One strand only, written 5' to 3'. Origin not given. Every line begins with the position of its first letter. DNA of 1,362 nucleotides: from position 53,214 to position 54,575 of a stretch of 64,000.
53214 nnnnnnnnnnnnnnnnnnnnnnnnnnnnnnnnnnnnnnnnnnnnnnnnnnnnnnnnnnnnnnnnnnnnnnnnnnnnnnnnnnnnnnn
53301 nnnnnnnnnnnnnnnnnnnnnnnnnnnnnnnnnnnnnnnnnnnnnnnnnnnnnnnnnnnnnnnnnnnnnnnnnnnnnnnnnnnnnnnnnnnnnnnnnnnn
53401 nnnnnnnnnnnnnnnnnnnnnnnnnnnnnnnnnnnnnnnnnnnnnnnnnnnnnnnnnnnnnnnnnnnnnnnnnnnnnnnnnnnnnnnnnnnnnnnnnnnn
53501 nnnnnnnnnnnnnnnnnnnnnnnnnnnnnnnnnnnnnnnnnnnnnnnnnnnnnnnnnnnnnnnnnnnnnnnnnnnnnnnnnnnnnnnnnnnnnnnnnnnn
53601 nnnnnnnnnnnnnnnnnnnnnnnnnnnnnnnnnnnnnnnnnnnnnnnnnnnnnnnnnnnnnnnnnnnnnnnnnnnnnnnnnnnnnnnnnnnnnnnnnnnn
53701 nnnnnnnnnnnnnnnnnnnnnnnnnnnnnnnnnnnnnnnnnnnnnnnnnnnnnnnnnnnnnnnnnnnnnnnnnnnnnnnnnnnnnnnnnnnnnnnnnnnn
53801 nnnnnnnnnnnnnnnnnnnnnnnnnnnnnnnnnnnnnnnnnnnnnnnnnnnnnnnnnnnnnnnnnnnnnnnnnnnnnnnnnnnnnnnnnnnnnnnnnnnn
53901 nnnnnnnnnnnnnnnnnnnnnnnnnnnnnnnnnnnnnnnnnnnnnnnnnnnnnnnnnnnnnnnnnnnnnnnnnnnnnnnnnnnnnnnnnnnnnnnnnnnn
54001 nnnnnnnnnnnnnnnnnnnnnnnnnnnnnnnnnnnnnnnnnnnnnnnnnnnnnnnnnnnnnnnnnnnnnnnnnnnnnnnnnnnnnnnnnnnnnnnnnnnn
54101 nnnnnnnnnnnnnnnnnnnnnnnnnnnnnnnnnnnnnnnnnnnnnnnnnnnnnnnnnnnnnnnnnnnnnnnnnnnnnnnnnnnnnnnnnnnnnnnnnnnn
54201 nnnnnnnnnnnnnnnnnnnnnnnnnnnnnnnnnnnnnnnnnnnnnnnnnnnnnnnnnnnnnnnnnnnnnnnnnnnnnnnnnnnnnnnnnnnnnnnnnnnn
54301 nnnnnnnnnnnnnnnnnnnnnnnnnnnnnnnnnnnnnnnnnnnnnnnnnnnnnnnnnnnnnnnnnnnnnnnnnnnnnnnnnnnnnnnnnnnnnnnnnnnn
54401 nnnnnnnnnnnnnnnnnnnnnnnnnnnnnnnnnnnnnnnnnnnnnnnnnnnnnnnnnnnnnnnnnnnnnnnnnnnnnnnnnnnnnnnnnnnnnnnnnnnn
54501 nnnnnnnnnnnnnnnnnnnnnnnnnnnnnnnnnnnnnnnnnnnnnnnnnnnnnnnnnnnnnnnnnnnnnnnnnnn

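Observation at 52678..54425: Head-to-head 5'-truncated malate synthase and ScfR/RamB-like regulator: apparent deletion of a shared divergent promoter and both gene starts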

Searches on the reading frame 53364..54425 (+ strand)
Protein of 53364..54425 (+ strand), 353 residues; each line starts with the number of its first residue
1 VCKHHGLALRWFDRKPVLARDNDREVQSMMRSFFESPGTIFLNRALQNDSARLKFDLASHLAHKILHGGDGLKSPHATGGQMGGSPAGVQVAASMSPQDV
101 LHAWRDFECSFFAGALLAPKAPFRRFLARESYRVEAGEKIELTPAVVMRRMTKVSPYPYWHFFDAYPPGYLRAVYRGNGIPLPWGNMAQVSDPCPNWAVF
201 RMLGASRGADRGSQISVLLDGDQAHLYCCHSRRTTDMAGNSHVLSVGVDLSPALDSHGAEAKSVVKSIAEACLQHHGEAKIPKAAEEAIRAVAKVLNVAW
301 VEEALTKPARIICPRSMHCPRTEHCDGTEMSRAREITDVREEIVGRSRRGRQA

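Call 3: search_protein_families(library=pfam, proteins=[window:53364-54425:+], max_evalue=0.01)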
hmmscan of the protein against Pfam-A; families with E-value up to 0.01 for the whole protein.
window:53364-54425:+ (353 aa): 2 families
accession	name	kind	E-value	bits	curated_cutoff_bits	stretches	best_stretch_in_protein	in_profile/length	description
PF12268.13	DUF3612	-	1.9e-66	224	25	1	152-325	1-173/176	Protein of unknown function (DUF3612)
PF06114.19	Peptidase_M78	-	0.0011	19.2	22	1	33-150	23-121/123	IrrE N-terminal-like domain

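Call 4: search_protein_families(library=ncbifam, proteins=[window:53364-54425:+], max_evalue=0.01)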
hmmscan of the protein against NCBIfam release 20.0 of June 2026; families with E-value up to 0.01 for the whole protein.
window:53364-54425:+ (353 aa): 0 families

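Call 6: find_homologous_proteins(query=window:53364-54425:+)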
Query window:53364-54425:+ (353 aa): 4131 proteins with E <= 0.001 among 7369 candidates; the best 120 are listed.
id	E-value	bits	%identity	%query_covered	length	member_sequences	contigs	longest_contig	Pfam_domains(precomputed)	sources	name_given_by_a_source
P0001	5.6e-242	820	100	100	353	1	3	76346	PF12268.14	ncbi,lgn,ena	-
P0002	7.3e-212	721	87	99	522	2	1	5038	PF12844.14,PF01381.29,PF12268.14,PF13560.13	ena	-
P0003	4.6e-211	718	87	99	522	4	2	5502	PF01381.29,PF12268.14,PF13560.13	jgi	jgi:transcriptional regulator with XRE-family HTH domain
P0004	1.4e-209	713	86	99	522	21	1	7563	PF01381.29,PF12268.14,PF13560.13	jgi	jgi:transcriptional regulator with XRE-family HTH domain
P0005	1.3e-207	707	86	99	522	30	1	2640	PF12844.14,PF01381.29,PF12268.14,PF13560.13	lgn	-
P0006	6.7e-207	704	85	99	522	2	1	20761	PF12844.14,PF01381.29,PF12268.14,PF13560.13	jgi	jgi:transcriptional regulator with XRE-family HTH domain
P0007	1.9e-201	687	83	99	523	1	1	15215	PF01381.29,PF12268.14,PF13560.13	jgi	jgi:transcriptional regulator with XRE-family HTH domain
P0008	1.2e-200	684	82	99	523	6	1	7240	PF01381.29,PF12268.14,PF13560.13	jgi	jgi:transcriptional regulator with XRE-family HTH domain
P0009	1.5e-199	680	82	99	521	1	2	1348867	PF12844.14,PF01381.29,PF12268.14,PF13560.13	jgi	jgi:transcriptional regulator with XRE-family HTH domain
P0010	4.2e-199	679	82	100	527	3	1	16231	PF01381.29,PF12268.14,PF13560.13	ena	-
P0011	4.6e-199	679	81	99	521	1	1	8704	PF01381.29,PF12268.14,PF13560.13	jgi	jgi:transcriptional regulator with XRE-family HTH domain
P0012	6.0e-199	678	81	99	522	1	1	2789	PF01381.29,PF12268.14,PF13560.13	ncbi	-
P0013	1.3e-198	677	81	99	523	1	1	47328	PF01381.29,PF12268.14,PF13560.13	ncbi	-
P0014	2.7e-198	676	80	99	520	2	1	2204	PF12844.14,PF01381.29,PF12268.14,PF13560.13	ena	-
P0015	3.0e-198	676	83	99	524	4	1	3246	PF01381.29,PF12268.14,PF13560.13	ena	-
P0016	3.8e-198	676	81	99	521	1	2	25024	PF01381.29,PF12268.14,PF13560.13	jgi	jgi:transcriptional regulator with XRE-family HTH domain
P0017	9.9e-198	674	80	99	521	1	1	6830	PF01381.29,PF12268.14,PF13560.13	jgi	jgi:transcriptional regulator with XRE-family HTH domain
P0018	1.3e-197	674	80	99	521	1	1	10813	PF01381.29,PF12268.14,PF13560.13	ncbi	ncbi:MAG: DUF3612 domain-containing protein [Burkholderiales bacterium]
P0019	2.7e-197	673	81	99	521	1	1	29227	PF01381.29,PF12268.14,PF13560.13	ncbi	ncbi:MAG TPA: DUF3612 domain-containing protein [Burkholderiales bacterium]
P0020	3.8e-197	672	81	99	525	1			PF01381.29,PF12268.14,PF13560.13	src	-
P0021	6.1e-197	672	81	99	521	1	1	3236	PF12844.14,PF01381.29,PF12268.14,PF13560.13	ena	-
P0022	6.7e-197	672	80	99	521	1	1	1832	PF12844.14,PF01381.29,PF12268.14,PF13560.13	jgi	jgi:transcriptional regulator with XRE-family HTH domain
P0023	7.4e-197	671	80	99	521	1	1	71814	PF01381.29,PF12268.14,PF13560.13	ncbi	ncbi:MAG: DUF3612 domain-containing protein [Burkholderiales bacterium]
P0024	1.1e-196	671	80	99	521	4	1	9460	PF01381.29,PF12268.14,PF13560.13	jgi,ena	-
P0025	1.2e-196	671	81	99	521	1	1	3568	PF12844.14,PF01381.29,PF12268.14,PF13560.13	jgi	jgi:transcriptional regulator with XRE-family HTH domain/Zn-dependent peptidase ImmA (M78 family)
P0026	1.3e-196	671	80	99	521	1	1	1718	PF01381.29,PF12268.14,PF13560.13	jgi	-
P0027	1.4e-196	670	79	100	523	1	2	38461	PF01381.29,PF12268.14,PF13560.13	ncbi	-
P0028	2.2e-196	670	81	99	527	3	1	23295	PF01381.29,PF12268.14,PF13560.13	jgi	jgi:transcriptional regulator with XRE-family HTH domain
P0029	2.4e-196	670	80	99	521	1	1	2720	PF12844.14,PF01381.29,PF12268.14,PF13560.13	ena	-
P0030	2.5e-196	670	80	99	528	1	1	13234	PF12844.14,PF01381.29,PF12268.14,PF13560.13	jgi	jgi:transcriptional regulator with XRE-family HTH domain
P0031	2.8e-196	670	81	99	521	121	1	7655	PF12844.14,PF01381.29,PF12268.14,PF13560.13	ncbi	ncbi:MAG: DUF3612 domain-containing protein [Burkholderiales bacterium]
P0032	3.3e-196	669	80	99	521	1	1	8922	PF01381.29,PF12268.14,PF13560.13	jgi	jgi:transcriptional regulator with XRE-family HTH domain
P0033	3.9e-196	669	81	99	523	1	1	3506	PF12844.14,PF01381.29,PF12268.14,PF13560.13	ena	-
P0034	4.5e-196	669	80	99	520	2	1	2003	PF01381.29,PF12268.14,PF13560.13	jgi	-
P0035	4.6e-196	669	80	99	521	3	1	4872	PF12844.14,PF01381.29,PF12268.14,PF13560.13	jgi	jgi:transcriptional regulator with XRE-family HTH domain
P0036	5.8e-196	668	80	99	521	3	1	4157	PF01381.29,PF12268.14,PF13560.13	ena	-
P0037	6.4e-196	668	80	99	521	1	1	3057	PF01381.29,PF12268.14,PF13560.13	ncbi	-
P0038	7.4e-196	668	80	99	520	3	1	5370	PF01381.29,PF12268.14,PF13560.13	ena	-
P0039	8.7e-196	668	79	99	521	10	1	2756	PF01381.29,PF12268.14,PF13560.13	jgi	jgi:transcriptional regulator with XRE-family HTH domain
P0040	9.0e-196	668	80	99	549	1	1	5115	PF12844.14,PF01381.29,PF12268.14,PF13560.13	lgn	-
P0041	9.2e-196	668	81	99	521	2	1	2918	PF01381.29,PF12268.14,PF13560.13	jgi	jgi:transcriptional regulator with XRE-family HTH domain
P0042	1.0e-195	668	79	99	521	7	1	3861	PF01381.29,PF12268.14,PF13560.13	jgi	jgi:transcriptional regulator with XRE-family HTH domain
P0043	1.1e-195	668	81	99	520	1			PF01381.29,PF12268.14,PF13560.13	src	-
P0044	1.1e-195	668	80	99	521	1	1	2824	PF01381.29,PF12268.14,PF13560.13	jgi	-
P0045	1.2e-195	667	80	99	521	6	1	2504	PF01381.29,PF12268.14,PF13560.13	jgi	-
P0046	1.6e-195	667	81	99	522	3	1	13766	PF12844.14,PF01381.29,PF12268.14,PF13560.13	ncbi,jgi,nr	ncbi:MAG TPA: DUF3612 domain-containing protein [Burkholderiales bacterium]|nr:DUF3612 domain-contai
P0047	1.6e-195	667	79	99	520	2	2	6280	PF01381.29,PF12268.14,PF13560.13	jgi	-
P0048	1.7e-195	667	79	99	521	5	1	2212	PF01381.29,PF12268.14,PF13560.13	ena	-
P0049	2.0e-195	667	80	99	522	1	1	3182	PF12844.14,PF01381.29,PF12268.14,PF13560.13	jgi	-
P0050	2.4e-195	666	79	99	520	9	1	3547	PF01381.29,PF12268.14,PF13560.13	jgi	jgi:transcriptional regulator with XRE-family HTH domain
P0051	2.5e-195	666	81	99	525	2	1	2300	PF01381.29,PF12268.14,PF13560.13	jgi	-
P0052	2.8e-195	666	80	99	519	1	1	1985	PF12844.14,PF01381.29,PF12268.14,PF13560.13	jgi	jgi:transcriptional regulator with XRE-family HTH domain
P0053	3.4e-195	666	79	99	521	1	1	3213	PF01381.29,PF12268.14,PF13560.13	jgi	jgi:transcriptional regulator with XRE-family HTH domain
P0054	3.6e-195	666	80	99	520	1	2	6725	PF01381.29,PF12268.14,PF13560.13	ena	-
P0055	4.4e-195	666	81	99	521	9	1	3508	PF01381.29,PF12268.14,PF13560.13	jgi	jgi:transcriptional regulator with XRE-family HTH domain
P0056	4.5e-195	666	79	99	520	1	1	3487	PF01381.29,PF12268.14,PF13560.13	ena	-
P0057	4.5e-195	666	79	99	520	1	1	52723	PF01381.29,PF12268.14,PF13560.13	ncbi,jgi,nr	ncbi:MAG TPA: DUF3612 domain-containing protein [Burkholderiales bacterium]|nr:DUF3612 domain-contai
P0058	5.2e-195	665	80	99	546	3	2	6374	PF12844.14,PF01381.29,PF12268.14,PF13560.13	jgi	jgi:transcriptional regulator with XRE-family HTH domain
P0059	5.8e-195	665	81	99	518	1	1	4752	PF01381.29,PF12268.14,PF13560.13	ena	-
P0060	7.2e-195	665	80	100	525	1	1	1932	PF12844.14,PF01381.29,PF12268.14,PF13560.13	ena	-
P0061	1.1e-194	664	80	99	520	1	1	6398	PF12844.14,PF01381.29,PF12268.14,PF13560.13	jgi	jgi:transcriptional regulator with XRE-family HTH domain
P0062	1.3e-194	664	80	99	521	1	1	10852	PF12844.14,PF01381.29,PF12268.14,PF13560.13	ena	-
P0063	1.3e-194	664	80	99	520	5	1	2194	PF01381.29,PF12268.14,PF13560.13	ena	-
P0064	1.5e-194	664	79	100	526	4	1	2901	PF12844.14,PF01381.29,PF12268.14,PF13560.13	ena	-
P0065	1.9e-194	664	81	99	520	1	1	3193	PF01381.29,PF12268.14,PF13560.13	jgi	-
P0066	2.2e-194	663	78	100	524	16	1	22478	PF01381.29,PF12268.14,PF13560.13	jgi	jgi:transcriptional regulator with XRE-family HTH domain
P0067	2.2e-194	663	80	99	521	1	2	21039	PF01381.29,PF12268.14,PF13560.13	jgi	jgi:transcriptional regulator with XRE-family HTH domain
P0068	2.5e-194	663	79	99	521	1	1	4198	PF01381.29,PF12268.14,PF13560.13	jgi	-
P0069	2.5e-194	663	80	99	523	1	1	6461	PF01381.29,PF12268.14,PF13560.13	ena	-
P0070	2.6e-194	663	80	99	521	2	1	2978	PF01381.29,PF12268.14,PF13560.13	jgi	jgi:transcriptional regulator with XRE-family HTH domain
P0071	3.4e-194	663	79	100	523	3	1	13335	PF12844.14,PF01381.29,PF12268.14,PF13560.13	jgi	jgi:transcriptional regulator with XRE-family HTH domain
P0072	4.1e-194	662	80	99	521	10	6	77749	PF12844.14,PF01381.29,PF12268.14,PF13560.13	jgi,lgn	-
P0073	4.4e-194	662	80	99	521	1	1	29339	PF01381.29,PF12268.14,PF13560.13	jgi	-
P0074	6.8e-194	662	79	99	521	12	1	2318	PF01381.29,PF12268.14,PF13560.13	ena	-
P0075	7.0e-194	662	79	99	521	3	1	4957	PF01381.29,PF12268.14,PF13560.13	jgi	jgi:transcriptional regulator with XRE-family HTH domain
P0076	1.1e-193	661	79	99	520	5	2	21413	PF12844.14,PF01381.29,PF12268.14,PF13560.13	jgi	jgi:transcriptional regulator with XRE-family HTH domain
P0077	1.1e-193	661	79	99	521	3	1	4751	PF12844.14,PF01381.29,PF12268.14,PF13560.13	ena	-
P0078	1.3e-193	661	80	99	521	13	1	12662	PF01381.29,PF12268.14,PF13560.13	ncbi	-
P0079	1.3e-193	661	79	99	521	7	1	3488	PF01381.29,PF12268.14,PF13560.13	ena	-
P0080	1.3e-193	661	79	99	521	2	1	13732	PF01381.29,PF12268.14,PF13560.13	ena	-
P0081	1.5e-193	660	80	99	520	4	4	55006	PF01381.29,PF12268.14,PF13560.13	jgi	jgi:transcriptional regulator with XRE-family HTH domain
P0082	1.8e-193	660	79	99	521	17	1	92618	PF12844.14,PF01381.29,PF12268.14,PF13560.13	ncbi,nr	ncbi:MAG TPA: DUF3612 domain-containing protein [Burkholderiales bacterium]|nr:DUF3612 domain-contai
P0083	2.0e-193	660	78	99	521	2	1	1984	PF01381.29,PF12268.14,PF13560.13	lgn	-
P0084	2.7e-193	660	81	99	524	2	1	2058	PF12844.14,PF01381.29,PF12268.14,PF13560.13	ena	-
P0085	3.0e-193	660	79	99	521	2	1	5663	PF01381.29,PF12268.14,PF13560.13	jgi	-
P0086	3.4e-193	659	80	99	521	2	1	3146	PF01381.29,PF12268.14,PF13560.13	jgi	-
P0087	3.7e-193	659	79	99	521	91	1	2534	PF01381.29,PF12268.14,PF13560.13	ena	-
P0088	4.4e-193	659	79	99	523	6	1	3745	PF12844.14,PF01381.29,PF12268.14,PF13560.13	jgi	jgi:transcriptional regulator with XRE-family HTH domain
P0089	4.7e-193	659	80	99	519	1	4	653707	PF01381.29,PF12268.14,PF13560.13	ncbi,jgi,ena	jgi:transcriptional regulator with XRE-family HTH domain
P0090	5.3e-193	659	79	99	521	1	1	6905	PF01381.29,PF12268.14,PF13560.13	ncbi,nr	ncbi:MAG TPA: DUF3612 domain-containing protein [Burkholderiales bacterium]|nr:DUF3612 domain-contai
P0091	5.5e-193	659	79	100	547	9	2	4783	PF01381.29,PF12268.14,PF13560.13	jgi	jgi:transcriptional regulator with XRE-family HTH domain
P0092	6.1e-193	659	79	99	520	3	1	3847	PF01381.29,PF12268.14,PF13560.13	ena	-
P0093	6.2e-193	659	79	99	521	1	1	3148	PF01381.29,PF12268.14,PF13560.13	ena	-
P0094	6.3e-193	658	78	99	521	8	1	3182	PF01381.29,PF12268.14,PF13560.13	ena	-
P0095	6.9e-193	658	80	99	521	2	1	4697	PF01381.29,PF12268.14,PF13560.13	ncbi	-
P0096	8.5e-193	658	79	99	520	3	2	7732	PF01381.29,PF12268.14,PF13560.13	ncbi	-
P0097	8.5e-193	658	79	99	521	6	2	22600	PF01381.29,PF12268.14,PF13560.13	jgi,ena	-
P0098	9.7e-193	658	80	99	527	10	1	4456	PF12844.14,PF01381.29,PF12268.14,PF13560.13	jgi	-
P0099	1.0e-192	658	78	99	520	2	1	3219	PF01381.29,PF12268.14,PF13560.13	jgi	-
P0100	1.1e-192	658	78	99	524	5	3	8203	PF12844.14,PF01381.29,PF12268.14,PF13560.13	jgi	jgi:transcriptional regulator with XRE-family HTH domain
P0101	1.1e-192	658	80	99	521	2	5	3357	PF12844.14,PF01381.29,PF12268.14,PF13560.13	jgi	jgi:transcriptional regulator with XRE-family HTH domain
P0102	1.1e-192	658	79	99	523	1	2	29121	PF01381.29,PF12268.14,PF13560.13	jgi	-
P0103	1.2e-192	658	80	99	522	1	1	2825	PF12844.14,PF01381.29,PF12268.14,PF13560.13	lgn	-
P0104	1.3e-192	657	81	97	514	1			PF01381.29,PF12268.14,PF13560.13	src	-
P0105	1.4e-192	657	79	99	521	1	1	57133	PF01381.29,PF12268.14,PF13560.13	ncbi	-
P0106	1.5e-192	657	79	99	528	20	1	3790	PF12844.14,PF01381.29,PF12268.14,PF13560.13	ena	-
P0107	1.5e-192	657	78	99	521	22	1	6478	PF01381.29,PF12268.14,PF13560.13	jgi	jgi:transcriptional regulator with XRE-family HTH domain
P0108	1.5e-192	657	78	100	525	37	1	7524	PF12844.14,PF01381.29,PF12268.14,PF13560.13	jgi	jgi:transcriptional regulator with XRE-family HTH domain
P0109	1.6e-192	657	79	100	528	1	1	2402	PF01381.29,PF12268.14,PF13560.13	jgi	-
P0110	1.8e-192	657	78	100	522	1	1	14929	PF12844.14,PF01381.29,PF12268.14,PF13560.13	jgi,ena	-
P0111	2.0e-192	657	84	94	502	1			PF01381.29,PF12268.14,PF13560.13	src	-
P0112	2.8e-192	656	78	99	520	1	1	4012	PF01381.29,PF12268.14,PF13560.13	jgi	jgi:transcriptional regulator with XRE-family HTH domain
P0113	3.1e-192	656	80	99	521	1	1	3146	PF12844.14,PF01381.29,PF12268.14,PF13560.13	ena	-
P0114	3.1e-192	656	80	99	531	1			PF01381.29,PF12268.14,PF13560.13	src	-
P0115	3.3e-192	656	79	100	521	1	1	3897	PF01381.29,PF12268.14,PF13560.13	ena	-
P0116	3.3e-192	656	80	99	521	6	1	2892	PF12844.14,PF01381.29,PF12268.14,PF13560.13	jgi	jgi:transcriptional regulator with XRE-family HTH domain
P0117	3.4e-192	656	79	99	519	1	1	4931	PF01381.29,PF12268.14,PF13560.13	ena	-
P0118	3.9e-192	656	79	99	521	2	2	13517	PF01381.29,PF12268.14,PF13560.13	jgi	jgi:transcriptional regulator with XRE-family HTH domain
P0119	4.8e-192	656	79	99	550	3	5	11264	PF12844.14,PF01381.29,PF12268.14,PF13560.13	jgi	jgi:transcriptional regulator with XRE-family HTH domain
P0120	5.7e-192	655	79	99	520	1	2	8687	PF01381.29,PF12268.14,PF13560.13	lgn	-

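Call 8: find_encoding_contigs(protein=P0001, flank=10000, max_places=5)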
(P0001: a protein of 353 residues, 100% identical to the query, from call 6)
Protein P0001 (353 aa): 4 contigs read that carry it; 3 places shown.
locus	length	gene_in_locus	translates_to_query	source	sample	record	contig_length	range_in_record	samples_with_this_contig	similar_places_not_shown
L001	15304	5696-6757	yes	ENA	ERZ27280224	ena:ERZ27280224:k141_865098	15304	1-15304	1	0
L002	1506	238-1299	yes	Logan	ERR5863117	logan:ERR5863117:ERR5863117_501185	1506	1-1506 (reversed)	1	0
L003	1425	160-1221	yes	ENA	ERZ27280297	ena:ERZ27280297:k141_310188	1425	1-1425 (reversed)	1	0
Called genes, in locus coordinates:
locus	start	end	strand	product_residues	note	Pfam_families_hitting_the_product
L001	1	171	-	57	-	?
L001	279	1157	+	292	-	PF01571:GCV_T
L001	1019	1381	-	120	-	-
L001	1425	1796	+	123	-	PF01597:GCV_H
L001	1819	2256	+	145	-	PF02347:GDC-P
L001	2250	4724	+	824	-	PF02347:GDC-P, PF00266:Aminotran_5 (faint), PF02347:GDC-P, PF01212:Beta_elim_lyase (weak), PF21478:GcvP2_C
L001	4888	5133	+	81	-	-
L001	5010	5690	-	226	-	PF01274:MS_TIM-barrel, PF20659:MS_C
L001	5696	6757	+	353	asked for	PF12268:DUF3612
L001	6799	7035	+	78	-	-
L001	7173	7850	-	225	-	PF01797:Y1_Tnp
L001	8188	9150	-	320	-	PF03480:DctP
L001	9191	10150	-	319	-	PF03480:DctP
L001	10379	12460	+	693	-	PF05378:Hydant_A_N, PF01968:Hydantoinase_A, PF19278:Hydant_A_C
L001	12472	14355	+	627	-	PF02538:Hydantoinase_B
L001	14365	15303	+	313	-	?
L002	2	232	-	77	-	?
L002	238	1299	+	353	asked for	PF12268:DUF3612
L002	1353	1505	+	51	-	?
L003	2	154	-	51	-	?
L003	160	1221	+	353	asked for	PF12268:DUF3612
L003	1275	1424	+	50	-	?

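Call 13: find_encoding_contigs(protein=P0009, flank=10000, max_places=3)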
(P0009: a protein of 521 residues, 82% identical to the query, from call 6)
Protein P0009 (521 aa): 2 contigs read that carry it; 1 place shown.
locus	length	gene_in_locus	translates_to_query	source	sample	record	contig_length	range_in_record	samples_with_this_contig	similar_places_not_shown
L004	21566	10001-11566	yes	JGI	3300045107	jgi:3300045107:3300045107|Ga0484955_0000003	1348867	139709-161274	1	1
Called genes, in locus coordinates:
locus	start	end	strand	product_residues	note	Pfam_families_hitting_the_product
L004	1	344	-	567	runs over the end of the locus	PF03717:PBP_dimer, PF00905:Transpeptidase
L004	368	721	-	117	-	PF04999:FtsL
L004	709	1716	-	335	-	PF01795:Methyltransf_5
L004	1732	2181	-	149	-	PF02381:MraZ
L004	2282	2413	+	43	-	-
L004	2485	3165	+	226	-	PF01144:CoA_trans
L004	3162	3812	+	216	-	PF01144:CoA_trans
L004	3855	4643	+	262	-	PF05050:Methyltransf_21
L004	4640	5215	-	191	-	-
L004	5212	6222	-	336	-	PF06103:DUF948 (faint), PF02470:MlaD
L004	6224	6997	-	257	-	PF02405:MlaE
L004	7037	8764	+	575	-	PF00920:ILVD_EDD_N, PF24877:ILV_EDD_C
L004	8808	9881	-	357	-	-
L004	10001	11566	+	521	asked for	PF01381:HTH_3, PF12844:HTH_19 (faint), PF13560:HTH_31 (weak), PF12268:DUF3612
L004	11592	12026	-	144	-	PF04828:GFA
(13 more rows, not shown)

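Call 14: find_encoding_contigs(protein=P0006, flank=10000, max_places=3)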
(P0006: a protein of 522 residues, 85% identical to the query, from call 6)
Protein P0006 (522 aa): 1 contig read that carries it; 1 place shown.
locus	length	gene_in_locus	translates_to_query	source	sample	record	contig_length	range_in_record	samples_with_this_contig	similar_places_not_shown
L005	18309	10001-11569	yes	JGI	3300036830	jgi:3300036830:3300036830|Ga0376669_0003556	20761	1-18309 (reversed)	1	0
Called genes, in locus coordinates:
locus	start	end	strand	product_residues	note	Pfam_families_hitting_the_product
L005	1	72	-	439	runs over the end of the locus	PF00364:Biotin_lipoyl, PF25984:BSH_YknX (faint), PF02817:E3_binding, PF00198:2-oxoacid_dh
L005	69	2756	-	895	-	PF28598:PDH_E1_N, PF00456:Transketolase_N, PF17831:PDH_E1_M, PF22613:Transketolase_C_1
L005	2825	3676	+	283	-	PF00763:THF_DHG_CYH, PF02882:THF_DHG_CYH_C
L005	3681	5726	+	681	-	PF19310:TOP_N, PF01432:Peptidase_M3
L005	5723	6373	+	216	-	PF13511:DUF4124, PF00462:Glutaredoxin (weak)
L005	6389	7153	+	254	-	PF03372:Exo_endo_phos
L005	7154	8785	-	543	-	PF20656:MS_N, PF01274:MS_TIM-barrel, PF20659:MS_C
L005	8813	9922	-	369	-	-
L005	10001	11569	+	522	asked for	PF01381:HTH_3, PF12844:HTH_19 (faint), PF13560:HTH_31 (weak), PF12268:DUF3612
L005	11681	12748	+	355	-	-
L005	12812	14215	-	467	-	PF00072:Response_reg, PF00158:Sigma54_activat, PF14532:Sigma54_activ_2, PF07728:AAA_5, PF25601:AAA_lid_14, PF02954:HTH_8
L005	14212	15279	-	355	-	PF08448:PAS_4 (weak), PF00512:HisKA, PF02518:HATPase_c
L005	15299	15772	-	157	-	-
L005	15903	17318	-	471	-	PF03951:Gln-synt_N, PF00120:Gln-synt_C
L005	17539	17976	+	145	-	PF00581:Rhodanese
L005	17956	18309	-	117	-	?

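Call 17: find_encoding_contigs(protein=P0002, flank=10000, max_places=2)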
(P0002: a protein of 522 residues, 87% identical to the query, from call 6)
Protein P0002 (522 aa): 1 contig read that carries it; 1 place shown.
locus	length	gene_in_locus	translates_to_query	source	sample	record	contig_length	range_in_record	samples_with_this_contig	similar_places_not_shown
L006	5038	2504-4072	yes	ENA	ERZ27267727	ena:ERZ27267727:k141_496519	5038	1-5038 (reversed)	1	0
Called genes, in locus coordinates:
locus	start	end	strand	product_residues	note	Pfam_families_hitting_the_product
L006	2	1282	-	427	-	?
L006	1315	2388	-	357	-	-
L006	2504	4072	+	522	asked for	PF01381:HTH_3 (faint), PF12844:HTH_19 (weak), PF13560:HTH_31 (weak), PF12268:DUF3612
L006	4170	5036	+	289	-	?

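Call 18: find_encoding_contigs(protein=P0003, flank=10000, max_places=2)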
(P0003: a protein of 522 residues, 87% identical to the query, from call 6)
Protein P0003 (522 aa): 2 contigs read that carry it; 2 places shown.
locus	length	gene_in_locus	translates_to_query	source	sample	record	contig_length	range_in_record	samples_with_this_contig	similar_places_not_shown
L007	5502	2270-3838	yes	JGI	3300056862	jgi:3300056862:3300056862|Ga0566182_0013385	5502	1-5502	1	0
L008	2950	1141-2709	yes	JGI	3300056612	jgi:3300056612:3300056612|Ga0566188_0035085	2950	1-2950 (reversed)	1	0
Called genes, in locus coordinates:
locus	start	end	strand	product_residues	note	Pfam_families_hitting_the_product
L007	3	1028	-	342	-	?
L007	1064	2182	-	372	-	-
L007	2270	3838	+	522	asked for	PF01381:HTH_3 (weak), PF13560:HTH_31, PF12268:DUF3612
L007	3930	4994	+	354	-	-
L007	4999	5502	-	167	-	?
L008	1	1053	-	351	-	?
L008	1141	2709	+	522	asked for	PF01381:HTH_3 (weak), PF13560:HTH_31, PF12268:DUF3612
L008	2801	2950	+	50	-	?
